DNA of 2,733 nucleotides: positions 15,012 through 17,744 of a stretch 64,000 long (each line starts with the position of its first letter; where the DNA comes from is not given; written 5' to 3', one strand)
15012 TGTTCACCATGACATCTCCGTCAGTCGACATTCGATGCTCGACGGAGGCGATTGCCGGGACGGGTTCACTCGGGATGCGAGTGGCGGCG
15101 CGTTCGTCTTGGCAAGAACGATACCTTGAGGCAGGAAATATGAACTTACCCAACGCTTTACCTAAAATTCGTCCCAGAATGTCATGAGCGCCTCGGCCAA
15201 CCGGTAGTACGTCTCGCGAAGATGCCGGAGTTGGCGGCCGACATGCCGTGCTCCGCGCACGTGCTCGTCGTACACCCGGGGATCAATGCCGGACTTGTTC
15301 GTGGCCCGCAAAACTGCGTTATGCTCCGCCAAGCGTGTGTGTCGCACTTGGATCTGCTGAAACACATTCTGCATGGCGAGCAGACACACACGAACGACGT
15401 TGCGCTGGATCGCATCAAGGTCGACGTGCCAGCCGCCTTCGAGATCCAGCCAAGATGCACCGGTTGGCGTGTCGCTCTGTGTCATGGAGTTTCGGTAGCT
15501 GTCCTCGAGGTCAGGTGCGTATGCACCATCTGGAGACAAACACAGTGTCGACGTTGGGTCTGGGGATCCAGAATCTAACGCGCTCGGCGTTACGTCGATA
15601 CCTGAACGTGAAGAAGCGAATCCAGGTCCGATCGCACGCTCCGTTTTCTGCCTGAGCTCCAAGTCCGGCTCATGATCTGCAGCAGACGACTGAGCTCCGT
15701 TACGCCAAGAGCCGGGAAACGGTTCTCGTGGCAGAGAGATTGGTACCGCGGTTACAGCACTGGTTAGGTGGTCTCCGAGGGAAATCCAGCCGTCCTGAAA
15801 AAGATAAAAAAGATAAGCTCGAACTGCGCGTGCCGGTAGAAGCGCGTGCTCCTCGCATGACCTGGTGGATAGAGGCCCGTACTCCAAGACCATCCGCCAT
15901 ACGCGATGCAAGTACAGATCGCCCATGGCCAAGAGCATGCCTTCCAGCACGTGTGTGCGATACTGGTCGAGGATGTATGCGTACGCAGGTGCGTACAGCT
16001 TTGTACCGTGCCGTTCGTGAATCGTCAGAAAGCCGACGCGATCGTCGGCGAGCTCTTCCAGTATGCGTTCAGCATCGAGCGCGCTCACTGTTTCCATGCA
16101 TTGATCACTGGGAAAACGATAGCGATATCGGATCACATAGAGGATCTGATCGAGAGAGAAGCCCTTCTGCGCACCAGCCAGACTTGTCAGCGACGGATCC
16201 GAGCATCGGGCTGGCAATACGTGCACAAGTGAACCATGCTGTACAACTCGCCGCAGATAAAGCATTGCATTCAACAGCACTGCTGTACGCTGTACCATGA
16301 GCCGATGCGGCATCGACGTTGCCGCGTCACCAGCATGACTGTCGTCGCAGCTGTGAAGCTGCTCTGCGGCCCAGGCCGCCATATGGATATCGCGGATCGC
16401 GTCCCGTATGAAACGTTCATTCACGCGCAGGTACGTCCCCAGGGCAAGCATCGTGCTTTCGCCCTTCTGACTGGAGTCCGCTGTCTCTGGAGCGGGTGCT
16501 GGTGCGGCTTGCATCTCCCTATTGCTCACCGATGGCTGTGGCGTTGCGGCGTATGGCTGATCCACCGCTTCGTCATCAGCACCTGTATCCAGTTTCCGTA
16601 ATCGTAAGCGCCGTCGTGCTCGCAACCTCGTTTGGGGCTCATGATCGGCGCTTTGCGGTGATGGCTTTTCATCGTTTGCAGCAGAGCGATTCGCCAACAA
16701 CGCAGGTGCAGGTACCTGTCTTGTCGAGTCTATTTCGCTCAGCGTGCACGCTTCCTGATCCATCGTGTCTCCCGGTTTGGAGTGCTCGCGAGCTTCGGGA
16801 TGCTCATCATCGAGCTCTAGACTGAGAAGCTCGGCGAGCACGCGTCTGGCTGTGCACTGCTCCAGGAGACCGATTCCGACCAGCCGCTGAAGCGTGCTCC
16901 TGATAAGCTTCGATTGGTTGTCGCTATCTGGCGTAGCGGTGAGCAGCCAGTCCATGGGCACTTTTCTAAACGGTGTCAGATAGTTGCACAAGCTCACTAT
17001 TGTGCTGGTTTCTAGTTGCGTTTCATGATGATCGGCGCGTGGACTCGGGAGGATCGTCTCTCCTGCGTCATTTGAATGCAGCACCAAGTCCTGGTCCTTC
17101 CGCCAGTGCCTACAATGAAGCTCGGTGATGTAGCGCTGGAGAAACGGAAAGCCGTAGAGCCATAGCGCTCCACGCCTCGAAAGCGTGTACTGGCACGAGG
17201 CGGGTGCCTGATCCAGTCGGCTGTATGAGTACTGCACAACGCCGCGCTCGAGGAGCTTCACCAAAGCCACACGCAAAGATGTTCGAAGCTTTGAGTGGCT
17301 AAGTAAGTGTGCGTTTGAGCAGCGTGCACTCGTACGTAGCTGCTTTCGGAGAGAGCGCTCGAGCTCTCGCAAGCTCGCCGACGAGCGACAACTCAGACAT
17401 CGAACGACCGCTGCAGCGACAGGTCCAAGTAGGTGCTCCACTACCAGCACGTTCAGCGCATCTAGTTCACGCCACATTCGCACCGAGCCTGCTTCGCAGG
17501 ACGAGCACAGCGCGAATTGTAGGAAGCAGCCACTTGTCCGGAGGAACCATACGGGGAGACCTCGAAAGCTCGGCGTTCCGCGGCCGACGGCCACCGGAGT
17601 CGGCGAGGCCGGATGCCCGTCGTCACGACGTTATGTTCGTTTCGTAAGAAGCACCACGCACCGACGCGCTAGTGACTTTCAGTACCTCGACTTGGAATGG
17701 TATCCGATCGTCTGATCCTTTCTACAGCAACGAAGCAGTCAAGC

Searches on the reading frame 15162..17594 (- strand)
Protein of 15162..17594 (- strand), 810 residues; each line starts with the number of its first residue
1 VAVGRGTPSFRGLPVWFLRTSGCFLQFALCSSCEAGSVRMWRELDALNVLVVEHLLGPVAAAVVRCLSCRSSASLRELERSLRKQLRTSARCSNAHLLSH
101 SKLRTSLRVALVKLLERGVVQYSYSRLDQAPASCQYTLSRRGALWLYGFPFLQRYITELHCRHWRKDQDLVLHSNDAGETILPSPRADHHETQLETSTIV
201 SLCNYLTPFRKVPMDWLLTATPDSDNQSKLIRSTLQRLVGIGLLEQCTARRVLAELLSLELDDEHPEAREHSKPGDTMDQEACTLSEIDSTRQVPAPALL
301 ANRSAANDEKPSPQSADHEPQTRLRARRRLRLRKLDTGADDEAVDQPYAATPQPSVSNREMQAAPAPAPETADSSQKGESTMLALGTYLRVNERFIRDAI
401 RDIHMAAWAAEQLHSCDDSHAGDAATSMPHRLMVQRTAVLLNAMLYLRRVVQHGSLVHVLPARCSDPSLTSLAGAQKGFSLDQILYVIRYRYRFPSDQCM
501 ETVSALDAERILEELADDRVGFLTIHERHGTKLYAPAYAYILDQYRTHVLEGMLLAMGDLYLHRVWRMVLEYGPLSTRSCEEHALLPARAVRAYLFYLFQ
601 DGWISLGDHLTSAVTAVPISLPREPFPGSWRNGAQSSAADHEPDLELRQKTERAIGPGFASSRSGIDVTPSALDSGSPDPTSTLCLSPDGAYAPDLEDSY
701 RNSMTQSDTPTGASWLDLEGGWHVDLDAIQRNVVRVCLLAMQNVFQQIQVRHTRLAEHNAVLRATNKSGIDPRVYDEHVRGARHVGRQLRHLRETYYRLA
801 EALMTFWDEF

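Call 11: search_protein_families(library=pfam, proteins=[window:15162-17594:-])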
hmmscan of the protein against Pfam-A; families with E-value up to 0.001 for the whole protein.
window:15162-17594:- (810 aa): 1 family
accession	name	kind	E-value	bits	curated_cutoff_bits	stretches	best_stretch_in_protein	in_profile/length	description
PF08221.17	HTH_9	-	0.0008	19.9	23.4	0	49-82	4-37/62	RNA polymerase III subunit RPC82 helix-turn-helix domain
